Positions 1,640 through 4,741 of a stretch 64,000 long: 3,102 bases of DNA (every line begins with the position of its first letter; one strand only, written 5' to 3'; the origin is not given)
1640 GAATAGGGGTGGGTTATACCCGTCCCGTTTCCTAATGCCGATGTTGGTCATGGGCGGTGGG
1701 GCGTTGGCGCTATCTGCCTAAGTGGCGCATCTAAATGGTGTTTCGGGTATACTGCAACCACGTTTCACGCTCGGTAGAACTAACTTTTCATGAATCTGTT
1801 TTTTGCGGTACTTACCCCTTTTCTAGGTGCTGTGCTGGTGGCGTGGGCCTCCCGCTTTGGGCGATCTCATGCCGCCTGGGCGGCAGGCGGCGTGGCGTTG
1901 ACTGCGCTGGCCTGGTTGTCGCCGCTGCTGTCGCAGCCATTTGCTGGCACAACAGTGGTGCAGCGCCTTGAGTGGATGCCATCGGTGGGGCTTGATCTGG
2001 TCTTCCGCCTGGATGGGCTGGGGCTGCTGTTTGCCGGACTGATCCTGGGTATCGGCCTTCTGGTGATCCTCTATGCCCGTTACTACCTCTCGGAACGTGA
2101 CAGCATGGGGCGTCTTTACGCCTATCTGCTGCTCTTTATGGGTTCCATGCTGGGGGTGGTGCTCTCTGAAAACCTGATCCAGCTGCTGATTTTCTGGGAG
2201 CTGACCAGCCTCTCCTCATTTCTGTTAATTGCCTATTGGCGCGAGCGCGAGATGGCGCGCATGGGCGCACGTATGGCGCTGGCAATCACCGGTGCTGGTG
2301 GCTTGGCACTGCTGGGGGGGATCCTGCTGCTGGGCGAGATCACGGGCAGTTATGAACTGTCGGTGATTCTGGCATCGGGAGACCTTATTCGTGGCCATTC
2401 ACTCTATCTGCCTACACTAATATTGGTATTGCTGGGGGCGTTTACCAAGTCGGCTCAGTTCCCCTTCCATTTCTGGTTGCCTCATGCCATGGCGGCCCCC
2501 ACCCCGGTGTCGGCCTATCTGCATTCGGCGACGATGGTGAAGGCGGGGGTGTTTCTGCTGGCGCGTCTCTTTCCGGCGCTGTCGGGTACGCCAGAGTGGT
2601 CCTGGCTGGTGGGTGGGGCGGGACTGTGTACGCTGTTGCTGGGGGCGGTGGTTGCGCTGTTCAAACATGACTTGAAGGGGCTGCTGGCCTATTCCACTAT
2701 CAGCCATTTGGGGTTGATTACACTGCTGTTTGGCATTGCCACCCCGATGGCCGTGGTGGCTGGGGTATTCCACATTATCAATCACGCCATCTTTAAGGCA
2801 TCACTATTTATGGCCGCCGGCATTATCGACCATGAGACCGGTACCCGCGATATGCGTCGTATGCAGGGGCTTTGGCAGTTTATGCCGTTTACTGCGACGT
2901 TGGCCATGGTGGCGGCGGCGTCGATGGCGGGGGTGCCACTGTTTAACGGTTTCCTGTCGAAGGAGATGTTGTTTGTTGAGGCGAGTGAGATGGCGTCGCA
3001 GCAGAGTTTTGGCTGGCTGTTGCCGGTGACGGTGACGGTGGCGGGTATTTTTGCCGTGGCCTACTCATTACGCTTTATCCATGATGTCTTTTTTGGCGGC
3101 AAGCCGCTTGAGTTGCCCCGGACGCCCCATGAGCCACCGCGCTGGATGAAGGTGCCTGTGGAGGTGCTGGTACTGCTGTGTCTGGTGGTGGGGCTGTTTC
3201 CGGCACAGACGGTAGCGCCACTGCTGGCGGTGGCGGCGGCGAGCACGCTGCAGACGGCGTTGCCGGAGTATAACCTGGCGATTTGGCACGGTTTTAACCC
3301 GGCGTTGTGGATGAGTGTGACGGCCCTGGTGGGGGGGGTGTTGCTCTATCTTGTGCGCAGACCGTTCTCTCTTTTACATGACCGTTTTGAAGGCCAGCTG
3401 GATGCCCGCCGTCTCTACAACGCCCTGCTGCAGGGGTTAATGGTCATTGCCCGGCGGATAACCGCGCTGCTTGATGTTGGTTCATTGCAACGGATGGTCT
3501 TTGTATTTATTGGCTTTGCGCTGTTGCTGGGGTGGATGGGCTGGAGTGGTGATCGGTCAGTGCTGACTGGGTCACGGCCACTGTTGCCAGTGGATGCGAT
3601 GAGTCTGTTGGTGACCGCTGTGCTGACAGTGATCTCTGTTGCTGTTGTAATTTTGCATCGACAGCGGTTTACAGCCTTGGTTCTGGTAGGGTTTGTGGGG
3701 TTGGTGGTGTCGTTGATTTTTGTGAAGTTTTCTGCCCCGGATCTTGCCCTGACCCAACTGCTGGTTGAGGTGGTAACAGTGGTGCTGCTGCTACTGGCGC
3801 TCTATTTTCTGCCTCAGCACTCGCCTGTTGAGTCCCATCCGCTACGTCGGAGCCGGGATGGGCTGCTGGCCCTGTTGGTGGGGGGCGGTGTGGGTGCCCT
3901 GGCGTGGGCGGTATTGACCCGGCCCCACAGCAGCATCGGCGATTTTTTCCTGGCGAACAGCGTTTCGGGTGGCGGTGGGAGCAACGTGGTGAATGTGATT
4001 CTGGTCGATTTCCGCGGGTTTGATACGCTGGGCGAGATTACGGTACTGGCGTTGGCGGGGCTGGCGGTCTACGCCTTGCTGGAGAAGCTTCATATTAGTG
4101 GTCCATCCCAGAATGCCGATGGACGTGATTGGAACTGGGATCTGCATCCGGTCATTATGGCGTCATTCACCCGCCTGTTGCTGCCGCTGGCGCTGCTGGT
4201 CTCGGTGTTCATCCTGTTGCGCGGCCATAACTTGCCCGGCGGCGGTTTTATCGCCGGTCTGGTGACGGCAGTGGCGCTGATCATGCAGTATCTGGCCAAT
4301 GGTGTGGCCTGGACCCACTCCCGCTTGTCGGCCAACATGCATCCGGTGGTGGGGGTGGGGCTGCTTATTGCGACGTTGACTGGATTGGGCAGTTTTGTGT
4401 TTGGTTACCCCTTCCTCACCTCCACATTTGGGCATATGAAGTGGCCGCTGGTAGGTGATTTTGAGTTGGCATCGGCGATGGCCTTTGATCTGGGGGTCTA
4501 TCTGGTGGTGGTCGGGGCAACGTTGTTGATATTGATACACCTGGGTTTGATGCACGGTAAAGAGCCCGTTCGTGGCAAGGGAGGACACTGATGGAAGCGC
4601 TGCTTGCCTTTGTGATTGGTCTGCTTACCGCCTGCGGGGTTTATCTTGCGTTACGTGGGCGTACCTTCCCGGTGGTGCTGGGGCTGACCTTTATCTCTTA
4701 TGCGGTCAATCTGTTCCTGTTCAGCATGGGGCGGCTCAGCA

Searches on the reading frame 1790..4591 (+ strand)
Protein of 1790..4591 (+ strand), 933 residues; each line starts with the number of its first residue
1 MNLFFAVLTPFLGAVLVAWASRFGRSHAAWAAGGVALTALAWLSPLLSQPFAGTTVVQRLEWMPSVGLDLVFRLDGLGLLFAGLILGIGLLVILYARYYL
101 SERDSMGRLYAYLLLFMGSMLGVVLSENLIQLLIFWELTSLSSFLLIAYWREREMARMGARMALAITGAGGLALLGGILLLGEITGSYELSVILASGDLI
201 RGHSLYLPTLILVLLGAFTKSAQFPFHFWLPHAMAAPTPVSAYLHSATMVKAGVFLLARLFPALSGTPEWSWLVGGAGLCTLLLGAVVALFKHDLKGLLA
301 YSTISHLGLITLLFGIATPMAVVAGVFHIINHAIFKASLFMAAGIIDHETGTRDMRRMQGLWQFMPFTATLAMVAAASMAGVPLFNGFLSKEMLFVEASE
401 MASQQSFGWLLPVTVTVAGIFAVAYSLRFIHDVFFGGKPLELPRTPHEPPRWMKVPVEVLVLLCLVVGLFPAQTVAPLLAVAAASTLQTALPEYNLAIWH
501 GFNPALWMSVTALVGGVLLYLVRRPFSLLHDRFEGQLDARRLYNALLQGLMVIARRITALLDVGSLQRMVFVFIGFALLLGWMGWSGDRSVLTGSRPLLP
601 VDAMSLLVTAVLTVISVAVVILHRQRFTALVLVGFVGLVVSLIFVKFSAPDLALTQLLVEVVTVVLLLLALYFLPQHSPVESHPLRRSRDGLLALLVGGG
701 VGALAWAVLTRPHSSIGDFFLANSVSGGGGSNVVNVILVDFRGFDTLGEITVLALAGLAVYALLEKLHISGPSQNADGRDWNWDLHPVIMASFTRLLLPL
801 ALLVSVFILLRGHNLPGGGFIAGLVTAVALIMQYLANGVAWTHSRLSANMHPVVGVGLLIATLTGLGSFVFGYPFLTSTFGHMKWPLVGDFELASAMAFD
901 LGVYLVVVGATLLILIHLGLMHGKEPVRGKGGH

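Call 36: search_protein_families(library=ncbifam, proteins=[window:1790-4591:+], max_evalue=1e-10)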
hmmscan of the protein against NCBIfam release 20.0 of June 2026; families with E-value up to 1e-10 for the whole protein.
window:1790-4591:+ (933 aa): 78 families (the best 25 are shown)
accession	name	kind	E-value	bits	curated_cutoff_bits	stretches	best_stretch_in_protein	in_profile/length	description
NF009288.0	PRK12648.1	equivalog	0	1392.2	1104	1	1-922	1-936/954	monovalent cation/H+ antiporter subunit A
TIGR00940.1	2a6301s01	subfamily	8.9e-256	851.1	920.45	1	3-765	1-784/793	monovalent cation:proton antiporter subunit A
NF009287.0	PRK12647.1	equivalog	6e-232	772.4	937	1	2-765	2-760/773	putative monovalent cation/H+ antiporter subunit A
NF009285.0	PRK12645.1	equivalog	1.3e-225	751.3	1028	1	3-765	4-791/804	Na+/H+ antiporter subunit A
NF009284.0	PRK12644.1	equivalog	4.7e-218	726.6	962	2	20-763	19-760/975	Na+/H+ antiporter subunit A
NF009290.0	PRK12650.1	equivalog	1.3e-197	658.8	980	1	1-920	1-915/966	DUF4040 family protein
NF009289.0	PRK12649.1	equivalog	4.7e-182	607.3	1117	1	4-765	8-783/789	putative monovalent cation/H+ antiporter subunit A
NF009286.0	PRK12646.1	equivalog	5.2e-163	544.5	1063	1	52-765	54-789/800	DUF4040 family protein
NF005141.0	PRK06590.1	equivalog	8.8e-101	338.7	556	1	4-527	6-517/615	NADH-quinone oxidoreductase subunit L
TIGR01974.1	NDH_I_L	subfamily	9.5e-91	305.6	407.5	1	4-526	4-536/630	NADH-quinone oxidoreductase subunit L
NF005097.0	PRK06525.1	equivalog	3.1e-90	303.2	430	1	5-473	7-477/480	hydrogenase 4 subunit D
NF005626.0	PRK07376.1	equivalog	9.2e-78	262.1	963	1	38-433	51-453/675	NAD(P)H-quinone oxidoreductase subunit 5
NF040617.1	F420_dehyd_FpoL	exception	3.8e-72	244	1050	1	54-522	59-562/669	F420H2 dehydrogenase subunit FpoL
NF005086.0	PRK06521.1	equivalog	2.9e-66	224.3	667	1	10-491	15-511/669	hydrogenase 4 subunit B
NF006419.0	PRK08668.1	equivalog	3.8e-64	217.5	617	1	60-515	53-512/613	NADH dehydrogenase subunit M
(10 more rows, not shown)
